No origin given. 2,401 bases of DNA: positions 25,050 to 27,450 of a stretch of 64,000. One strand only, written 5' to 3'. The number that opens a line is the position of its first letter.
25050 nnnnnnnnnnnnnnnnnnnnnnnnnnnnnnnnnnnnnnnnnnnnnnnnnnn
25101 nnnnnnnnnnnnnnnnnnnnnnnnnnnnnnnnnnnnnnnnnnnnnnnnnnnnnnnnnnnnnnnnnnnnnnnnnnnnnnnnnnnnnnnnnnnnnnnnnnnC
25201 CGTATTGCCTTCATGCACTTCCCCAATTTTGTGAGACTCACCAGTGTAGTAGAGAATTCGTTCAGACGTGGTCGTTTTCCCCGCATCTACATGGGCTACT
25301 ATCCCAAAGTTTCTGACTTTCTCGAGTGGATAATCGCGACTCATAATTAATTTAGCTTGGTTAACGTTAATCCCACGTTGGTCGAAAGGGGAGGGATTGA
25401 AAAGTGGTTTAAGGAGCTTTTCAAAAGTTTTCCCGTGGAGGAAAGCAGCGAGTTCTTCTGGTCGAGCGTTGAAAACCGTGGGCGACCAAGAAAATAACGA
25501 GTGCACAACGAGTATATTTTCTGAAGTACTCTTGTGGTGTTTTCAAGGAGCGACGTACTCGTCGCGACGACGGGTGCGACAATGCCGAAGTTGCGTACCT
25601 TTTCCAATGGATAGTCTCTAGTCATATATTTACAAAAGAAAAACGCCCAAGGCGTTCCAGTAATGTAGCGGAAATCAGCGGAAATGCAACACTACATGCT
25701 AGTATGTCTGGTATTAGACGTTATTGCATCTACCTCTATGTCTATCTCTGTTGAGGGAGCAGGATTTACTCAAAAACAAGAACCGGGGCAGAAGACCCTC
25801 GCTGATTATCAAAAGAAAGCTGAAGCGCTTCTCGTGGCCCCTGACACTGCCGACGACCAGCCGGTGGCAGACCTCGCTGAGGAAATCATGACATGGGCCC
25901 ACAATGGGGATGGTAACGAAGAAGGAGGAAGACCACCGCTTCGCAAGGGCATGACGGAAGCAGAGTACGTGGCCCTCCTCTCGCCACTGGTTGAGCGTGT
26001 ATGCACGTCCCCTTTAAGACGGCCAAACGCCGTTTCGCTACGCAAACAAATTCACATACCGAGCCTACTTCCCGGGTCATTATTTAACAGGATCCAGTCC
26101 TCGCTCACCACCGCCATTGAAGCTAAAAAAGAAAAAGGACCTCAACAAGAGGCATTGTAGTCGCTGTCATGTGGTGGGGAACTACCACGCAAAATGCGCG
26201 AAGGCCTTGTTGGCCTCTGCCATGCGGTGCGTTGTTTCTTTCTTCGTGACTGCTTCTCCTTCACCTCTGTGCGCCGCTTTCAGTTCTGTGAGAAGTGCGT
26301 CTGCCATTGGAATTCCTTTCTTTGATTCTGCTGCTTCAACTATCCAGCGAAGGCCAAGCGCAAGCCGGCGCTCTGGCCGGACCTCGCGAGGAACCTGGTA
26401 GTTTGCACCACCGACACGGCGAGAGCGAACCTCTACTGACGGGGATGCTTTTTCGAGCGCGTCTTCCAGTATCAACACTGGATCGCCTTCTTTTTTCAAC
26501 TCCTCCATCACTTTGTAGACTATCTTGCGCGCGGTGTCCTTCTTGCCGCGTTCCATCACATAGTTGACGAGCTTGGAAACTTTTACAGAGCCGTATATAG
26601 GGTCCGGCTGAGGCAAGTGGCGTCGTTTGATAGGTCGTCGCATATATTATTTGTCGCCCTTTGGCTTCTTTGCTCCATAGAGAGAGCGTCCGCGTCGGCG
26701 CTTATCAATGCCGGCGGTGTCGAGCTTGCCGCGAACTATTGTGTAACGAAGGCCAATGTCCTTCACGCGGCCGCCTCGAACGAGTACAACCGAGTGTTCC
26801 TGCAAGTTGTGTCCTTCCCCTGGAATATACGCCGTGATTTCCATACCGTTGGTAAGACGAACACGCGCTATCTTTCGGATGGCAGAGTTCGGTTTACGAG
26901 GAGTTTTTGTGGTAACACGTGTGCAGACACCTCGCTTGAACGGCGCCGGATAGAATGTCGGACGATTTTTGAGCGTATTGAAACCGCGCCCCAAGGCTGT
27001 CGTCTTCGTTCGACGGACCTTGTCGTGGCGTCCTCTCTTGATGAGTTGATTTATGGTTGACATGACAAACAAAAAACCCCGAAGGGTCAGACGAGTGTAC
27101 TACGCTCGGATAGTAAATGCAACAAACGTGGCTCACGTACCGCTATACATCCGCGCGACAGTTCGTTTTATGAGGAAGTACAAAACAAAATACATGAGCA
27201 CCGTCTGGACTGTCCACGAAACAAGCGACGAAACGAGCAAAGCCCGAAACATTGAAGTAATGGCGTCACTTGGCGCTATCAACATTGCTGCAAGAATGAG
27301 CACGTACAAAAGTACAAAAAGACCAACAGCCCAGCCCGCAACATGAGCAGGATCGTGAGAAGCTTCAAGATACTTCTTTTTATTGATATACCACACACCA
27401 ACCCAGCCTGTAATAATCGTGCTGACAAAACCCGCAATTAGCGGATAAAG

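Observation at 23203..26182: fusA is preceded by a 92-codon ORF that re-encodes EF-G's first 17 residues with synonymous changes, plus a candidate attenuator; rpsG-fusA spacing is 840 nt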

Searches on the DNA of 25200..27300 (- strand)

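Call 43: search_rna_families(source=window, start=25200, end=27300, threshold=evalue, max_evalue=5)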
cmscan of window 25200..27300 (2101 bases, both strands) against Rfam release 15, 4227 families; matches with E-value up to 5: 2.
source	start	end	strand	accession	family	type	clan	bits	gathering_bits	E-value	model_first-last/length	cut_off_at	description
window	25632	25659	-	RF00489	ctRNA_p42d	Gene; antisense;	-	20.2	50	0.38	1-46/46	no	ctRNA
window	26089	26331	+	RF02156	NPPA-AS1_1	Gene; lncRNA;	-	18.3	45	1.9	1-176/176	no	NPPA antisense RNA 1 conserved region 1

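Call 71: build_rna_model(alignment_id=A3, structure=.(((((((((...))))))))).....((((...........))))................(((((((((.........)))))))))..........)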
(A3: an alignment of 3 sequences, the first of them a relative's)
Model R1 built from alignment A3 (3 sequences, 99 columns); structure: as given.
model positions 87; base pairs 22; branch points 2; effective number of sequences 1.55; information 0.655 bits per position. Calibrated on 0.2 Mb of random sequence (short: E-values are rough).
structure used (alignment columns):
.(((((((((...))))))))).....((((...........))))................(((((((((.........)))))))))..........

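Call 74: search_with_rna_model(model_id=R1, sources=[window, L002, L003, L004, L005, L006, L007, L008, L009, L010, L011, L012, L013, L014, L015, L016, L017, L018, L019, L020, L021, L022, L023, L024, L025, L026, L027, L028, L029, L030, L031, L032, L033, L034, L035, L036, L037, L038, L039, L040, L041, L042, L043, L044, L045, L046, L047, L048, L049, L051, L052, L053, L055, L058, L060, L065, L067, L070, L071, L082, L083, L084, L085, L086, L087, L088, L089, L090, L091, L092, L093, L094, L095, L096, L097, L098, L099, L100, L101, L102, L103, L104, L105, L106, L107, L108, L109, L110, L111, L112, L113, L114, L115, L162, L163, L164, L165, L166, L167], max_evalue=1, show_alignments=6)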
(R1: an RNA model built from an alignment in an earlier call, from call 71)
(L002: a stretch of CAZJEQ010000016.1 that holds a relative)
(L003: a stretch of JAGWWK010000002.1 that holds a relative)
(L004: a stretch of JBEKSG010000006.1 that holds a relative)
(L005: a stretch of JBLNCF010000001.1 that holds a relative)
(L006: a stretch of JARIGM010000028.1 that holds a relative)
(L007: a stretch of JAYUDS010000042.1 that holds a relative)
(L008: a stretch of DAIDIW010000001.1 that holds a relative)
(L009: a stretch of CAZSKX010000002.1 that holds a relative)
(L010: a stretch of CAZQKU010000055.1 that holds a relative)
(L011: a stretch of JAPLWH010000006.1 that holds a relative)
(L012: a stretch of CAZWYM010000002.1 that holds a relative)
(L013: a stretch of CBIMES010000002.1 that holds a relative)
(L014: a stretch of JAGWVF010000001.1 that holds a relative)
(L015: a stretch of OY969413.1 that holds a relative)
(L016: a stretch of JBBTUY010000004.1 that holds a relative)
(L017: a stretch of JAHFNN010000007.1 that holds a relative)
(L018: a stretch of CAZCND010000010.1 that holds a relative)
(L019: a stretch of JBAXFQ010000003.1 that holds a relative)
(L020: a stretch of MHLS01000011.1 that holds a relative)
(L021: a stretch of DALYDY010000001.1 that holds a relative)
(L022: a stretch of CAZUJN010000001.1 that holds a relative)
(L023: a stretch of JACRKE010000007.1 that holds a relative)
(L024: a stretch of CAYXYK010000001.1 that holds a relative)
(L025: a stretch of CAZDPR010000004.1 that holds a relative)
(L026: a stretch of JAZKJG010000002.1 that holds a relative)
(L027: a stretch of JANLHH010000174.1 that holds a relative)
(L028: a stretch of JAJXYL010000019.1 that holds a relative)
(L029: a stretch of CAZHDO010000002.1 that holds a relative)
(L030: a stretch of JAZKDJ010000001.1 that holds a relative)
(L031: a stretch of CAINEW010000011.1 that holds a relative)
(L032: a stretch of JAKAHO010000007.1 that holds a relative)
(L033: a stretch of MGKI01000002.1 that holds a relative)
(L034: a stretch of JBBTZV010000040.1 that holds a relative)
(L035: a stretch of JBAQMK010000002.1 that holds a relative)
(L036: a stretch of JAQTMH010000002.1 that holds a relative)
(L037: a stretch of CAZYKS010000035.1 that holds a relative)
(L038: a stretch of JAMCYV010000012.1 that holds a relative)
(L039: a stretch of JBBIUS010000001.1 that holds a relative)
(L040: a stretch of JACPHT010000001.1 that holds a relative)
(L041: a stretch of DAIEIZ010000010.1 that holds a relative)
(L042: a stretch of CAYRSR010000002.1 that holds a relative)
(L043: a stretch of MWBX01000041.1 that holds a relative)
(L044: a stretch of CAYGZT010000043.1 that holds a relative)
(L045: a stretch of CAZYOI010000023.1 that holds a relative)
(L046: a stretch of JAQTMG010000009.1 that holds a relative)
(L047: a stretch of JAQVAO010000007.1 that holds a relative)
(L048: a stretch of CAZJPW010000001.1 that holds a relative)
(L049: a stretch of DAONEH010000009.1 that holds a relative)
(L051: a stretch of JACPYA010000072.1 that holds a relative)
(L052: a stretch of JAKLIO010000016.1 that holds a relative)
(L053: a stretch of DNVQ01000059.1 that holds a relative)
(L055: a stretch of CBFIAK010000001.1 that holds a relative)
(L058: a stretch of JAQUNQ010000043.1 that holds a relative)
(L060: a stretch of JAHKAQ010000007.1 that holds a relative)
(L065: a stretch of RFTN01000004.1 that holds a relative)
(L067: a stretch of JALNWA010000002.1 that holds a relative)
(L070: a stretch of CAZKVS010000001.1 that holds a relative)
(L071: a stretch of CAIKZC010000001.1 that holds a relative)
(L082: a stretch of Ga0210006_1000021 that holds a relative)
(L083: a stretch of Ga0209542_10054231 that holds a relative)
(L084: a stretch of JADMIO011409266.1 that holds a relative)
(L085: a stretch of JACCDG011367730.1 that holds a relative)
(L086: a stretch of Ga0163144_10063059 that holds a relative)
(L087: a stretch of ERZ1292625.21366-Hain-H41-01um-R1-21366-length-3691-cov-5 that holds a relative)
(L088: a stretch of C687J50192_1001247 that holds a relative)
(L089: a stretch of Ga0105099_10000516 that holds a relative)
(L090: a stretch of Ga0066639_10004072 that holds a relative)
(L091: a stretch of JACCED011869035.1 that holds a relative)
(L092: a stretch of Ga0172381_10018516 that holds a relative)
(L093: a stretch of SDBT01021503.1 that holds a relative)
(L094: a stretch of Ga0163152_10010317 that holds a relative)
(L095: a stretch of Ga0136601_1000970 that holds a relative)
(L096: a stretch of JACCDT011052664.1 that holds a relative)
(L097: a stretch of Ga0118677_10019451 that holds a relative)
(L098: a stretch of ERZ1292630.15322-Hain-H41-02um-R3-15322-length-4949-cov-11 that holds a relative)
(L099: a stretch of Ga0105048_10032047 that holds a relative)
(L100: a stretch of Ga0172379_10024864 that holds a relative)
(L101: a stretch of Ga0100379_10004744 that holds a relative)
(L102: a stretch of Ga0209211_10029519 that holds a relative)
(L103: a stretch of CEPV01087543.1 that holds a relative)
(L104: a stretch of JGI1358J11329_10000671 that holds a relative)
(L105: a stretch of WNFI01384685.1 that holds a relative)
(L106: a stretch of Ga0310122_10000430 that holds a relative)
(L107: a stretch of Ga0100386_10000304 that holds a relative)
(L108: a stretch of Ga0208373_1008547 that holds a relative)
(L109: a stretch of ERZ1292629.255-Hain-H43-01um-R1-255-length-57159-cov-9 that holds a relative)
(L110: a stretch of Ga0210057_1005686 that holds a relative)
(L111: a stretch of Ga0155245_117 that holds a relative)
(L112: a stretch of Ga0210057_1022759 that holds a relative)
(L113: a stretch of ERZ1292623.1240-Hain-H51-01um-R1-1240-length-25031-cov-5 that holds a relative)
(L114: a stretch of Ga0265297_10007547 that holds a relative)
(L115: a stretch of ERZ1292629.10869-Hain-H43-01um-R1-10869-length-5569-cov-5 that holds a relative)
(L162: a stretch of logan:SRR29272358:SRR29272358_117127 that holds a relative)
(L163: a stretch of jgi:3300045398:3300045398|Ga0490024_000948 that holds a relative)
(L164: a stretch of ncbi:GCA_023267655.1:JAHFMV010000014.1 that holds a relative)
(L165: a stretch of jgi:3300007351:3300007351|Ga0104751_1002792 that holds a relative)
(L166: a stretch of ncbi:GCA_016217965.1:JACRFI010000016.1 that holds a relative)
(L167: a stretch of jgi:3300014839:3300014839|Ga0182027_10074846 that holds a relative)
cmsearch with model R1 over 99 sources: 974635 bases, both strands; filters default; matches with E-value up to 1: 4.
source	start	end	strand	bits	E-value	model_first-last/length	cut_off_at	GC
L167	2595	2681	+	110.7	3.9e-20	1-87/87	no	0.57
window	48555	48648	-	100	6.3e-18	1-87/87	no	0.57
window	25399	25490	-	79.4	1.2e-13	1-87/87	no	0.49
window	48565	48586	+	18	0.6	56-77/87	no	0.5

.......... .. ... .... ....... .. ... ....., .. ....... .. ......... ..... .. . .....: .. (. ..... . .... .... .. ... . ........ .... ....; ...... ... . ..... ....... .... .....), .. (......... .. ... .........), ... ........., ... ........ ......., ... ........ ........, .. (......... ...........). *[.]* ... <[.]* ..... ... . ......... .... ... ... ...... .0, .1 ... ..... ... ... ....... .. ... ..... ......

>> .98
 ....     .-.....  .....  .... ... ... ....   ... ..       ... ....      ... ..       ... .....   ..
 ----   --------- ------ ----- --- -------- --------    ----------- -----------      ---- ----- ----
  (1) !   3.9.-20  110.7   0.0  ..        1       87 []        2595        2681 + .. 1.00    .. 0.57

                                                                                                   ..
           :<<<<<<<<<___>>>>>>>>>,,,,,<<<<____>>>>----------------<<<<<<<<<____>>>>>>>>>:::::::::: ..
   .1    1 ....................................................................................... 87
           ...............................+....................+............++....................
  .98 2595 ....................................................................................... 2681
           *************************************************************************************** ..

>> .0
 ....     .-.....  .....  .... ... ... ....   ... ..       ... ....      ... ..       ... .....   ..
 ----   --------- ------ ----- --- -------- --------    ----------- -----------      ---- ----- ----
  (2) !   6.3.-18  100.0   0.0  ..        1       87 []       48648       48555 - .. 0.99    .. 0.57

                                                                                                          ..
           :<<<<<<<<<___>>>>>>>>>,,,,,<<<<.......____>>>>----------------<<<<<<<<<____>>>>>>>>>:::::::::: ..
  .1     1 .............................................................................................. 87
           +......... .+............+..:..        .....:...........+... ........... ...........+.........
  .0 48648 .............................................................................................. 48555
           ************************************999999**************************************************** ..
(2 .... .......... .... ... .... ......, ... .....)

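Call 78: search_rna_families(source=L167, start=2450, end=2760, threshold=evalue, max_evalue=10)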
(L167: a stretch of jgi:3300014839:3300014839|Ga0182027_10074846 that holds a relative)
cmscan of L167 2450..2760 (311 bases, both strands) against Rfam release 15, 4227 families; matches with E-value up to 10: 3.
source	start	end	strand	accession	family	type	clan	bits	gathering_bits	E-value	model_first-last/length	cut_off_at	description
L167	2593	2618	+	RF04347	Plastid-ccsA-ndhD-2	Cis-reg;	-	17.9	51.5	0.59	1-53/53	no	Plastid-ccsA-ndhD-2 3UTR RNA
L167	2671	2747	+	RF02181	ST7-AS2_1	Gene; lncRNA;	-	12.5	80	3.8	1-72/72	no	ST7 antisense RNA 2 conserved region 1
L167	2731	2752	+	RF01727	SAM-SAH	Cis-reg; riboswitch;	-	10.4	40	8.2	1-49/49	no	SAM/SAH riboswitch aptamer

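Call 87: search_with_rna_model(model_id=R1, sources=[window, L167, L170, L172, L175], max_evalue=1, make_alignment=true, filters=off)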
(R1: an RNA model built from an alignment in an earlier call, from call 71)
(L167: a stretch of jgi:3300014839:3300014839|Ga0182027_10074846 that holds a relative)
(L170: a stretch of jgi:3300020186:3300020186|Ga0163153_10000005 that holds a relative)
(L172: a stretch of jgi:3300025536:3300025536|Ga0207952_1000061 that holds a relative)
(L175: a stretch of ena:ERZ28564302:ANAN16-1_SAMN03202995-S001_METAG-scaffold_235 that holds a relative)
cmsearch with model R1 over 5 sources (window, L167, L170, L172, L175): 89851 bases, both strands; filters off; matches with E-value up to 1: 18.
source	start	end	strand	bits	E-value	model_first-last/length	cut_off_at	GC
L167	2595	2681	+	110.7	3.6e-21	1-87/87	no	0.57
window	48555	48648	-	100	5.9e-19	1-87/87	no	0.57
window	25399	25490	-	79.4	1.1e-14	1-87/87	no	0.49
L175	3702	3779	+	70.4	8.2e-13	1-87/87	no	0.58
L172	3570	3662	+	69.2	1.4e-12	1-87/87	no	0.62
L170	3576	3653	+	62.6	3.4e-11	1-87/87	no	0.53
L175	3644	3724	-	20.1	0.02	1-87/87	no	0.44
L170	3521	3598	-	20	0.022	1-87/87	no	0.6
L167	2650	2671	-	18.6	0.042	56-77/87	no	0.5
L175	3748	3769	-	18.6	0.042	56-77/87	no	0.5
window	48565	48586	+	18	0.056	56-77/87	no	0.5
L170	3622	3643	-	17.9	0.058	56-77/87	no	0.5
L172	3631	3652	-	17.9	0.058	56-77/87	no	0.5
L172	3521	3592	-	15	0.23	1-87/87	no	0.61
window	48627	48647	+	14.9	0.25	2-22/87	no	0.43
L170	2047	2104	+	14.3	0.33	1-87/87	no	0.62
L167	2550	2617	-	13.2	0.56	1-87/87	no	0.59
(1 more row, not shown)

Alignment A5: 18 matches aligned to the model, 153 columns, each read 5' to 3' on its own strand. Consensus structure (alignment columns), stored with it:
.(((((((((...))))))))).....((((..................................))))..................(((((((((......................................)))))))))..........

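Call 102: search_with_rna_model(model_id=R1, sources=[window, L167, L170, L172, L175], max_evalue=1e-8, make_alignment=true)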
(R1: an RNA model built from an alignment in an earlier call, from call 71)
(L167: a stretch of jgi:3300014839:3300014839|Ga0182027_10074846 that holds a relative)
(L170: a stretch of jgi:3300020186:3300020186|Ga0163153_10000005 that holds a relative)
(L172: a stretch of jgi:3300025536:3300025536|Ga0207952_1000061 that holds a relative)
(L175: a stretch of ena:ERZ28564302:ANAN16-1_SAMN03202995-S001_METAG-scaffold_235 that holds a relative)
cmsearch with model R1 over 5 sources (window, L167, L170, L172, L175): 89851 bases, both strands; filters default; matches with E-value up to 1e-8: 6.
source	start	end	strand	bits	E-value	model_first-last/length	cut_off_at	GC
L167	2595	2681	+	110.7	3.6e-21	1-87/87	no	0.57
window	48555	48648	-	100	5.8e-19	1-87/87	no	0.57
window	25399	25490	-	79.4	1.1e-14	1-87/87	no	0.49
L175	3702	3779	+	70.4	8.2e-13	1-87/87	no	0.58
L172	3570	3662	+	69.2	1.4e-12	1-87/87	no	0.62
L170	3576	3653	+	62.6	3.3e-11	1-87/87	no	0.53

Alignment A8: 6 matches aligned to the model, 113 columns, each read 5' to 3' on its own strand. Consensus structure (alignment columns), stored with it:
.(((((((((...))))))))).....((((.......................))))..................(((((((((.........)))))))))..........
